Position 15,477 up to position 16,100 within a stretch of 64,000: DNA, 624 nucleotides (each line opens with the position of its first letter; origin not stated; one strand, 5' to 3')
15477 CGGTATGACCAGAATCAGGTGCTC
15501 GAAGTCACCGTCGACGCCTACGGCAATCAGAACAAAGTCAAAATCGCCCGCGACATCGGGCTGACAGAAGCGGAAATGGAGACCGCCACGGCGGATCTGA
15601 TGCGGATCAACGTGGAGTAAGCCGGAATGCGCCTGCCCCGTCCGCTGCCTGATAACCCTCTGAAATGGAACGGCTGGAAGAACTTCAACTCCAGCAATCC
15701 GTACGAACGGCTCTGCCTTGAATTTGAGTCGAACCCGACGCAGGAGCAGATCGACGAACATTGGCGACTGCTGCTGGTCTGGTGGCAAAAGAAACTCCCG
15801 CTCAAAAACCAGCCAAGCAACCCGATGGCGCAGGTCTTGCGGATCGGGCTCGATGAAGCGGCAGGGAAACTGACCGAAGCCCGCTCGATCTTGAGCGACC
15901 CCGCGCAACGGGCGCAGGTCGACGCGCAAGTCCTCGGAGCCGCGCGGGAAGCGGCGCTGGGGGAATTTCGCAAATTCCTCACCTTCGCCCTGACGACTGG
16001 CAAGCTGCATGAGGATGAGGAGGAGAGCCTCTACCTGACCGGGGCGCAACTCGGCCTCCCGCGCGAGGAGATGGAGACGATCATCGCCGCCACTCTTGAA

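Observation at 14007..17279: Two-gene module: truncated Hsp70 plus an HPD-less J-like / Cys-less FGE-like partner (candidate undescribed chaperone-type sensing or conflict system)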

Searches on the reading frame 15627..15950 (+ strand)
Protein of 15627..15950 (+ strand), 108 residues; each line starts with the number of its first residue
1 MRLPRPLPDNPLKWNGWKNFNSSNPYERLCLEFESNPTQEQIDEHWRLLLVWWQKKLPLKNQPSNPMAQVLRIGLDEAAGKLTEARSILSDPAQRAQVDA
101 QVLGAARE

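Call 31: search_solved_structures(query=A3, max_evalue=10, show_alignments=3)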
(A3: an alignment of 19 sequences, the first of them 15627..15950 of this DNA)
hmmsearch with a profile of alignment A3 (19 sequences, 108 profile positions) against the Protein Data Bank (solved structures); distinct sequences matched with E-value up to 10: 5.
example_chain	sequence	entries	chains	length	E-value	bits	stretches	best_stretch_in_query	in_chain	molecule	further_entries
7znk_A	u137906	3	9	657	0.13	16.1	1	38-84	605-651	THO complex subunit 1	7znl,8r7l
1wxp_A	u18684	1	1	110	0.13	16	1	38-84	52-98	THO complex subunit 1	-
7apk_A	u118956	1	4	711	0.16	15.8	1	38-84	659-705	THO complex subunit 1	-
5wm9_A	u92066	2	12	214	0.24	15.2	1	59-87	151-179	Rv0078 | TetR family transcriptional regulator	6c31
5icj_A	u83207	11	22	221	0.28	15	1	59-86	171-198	Probable transcriptional regulatory protein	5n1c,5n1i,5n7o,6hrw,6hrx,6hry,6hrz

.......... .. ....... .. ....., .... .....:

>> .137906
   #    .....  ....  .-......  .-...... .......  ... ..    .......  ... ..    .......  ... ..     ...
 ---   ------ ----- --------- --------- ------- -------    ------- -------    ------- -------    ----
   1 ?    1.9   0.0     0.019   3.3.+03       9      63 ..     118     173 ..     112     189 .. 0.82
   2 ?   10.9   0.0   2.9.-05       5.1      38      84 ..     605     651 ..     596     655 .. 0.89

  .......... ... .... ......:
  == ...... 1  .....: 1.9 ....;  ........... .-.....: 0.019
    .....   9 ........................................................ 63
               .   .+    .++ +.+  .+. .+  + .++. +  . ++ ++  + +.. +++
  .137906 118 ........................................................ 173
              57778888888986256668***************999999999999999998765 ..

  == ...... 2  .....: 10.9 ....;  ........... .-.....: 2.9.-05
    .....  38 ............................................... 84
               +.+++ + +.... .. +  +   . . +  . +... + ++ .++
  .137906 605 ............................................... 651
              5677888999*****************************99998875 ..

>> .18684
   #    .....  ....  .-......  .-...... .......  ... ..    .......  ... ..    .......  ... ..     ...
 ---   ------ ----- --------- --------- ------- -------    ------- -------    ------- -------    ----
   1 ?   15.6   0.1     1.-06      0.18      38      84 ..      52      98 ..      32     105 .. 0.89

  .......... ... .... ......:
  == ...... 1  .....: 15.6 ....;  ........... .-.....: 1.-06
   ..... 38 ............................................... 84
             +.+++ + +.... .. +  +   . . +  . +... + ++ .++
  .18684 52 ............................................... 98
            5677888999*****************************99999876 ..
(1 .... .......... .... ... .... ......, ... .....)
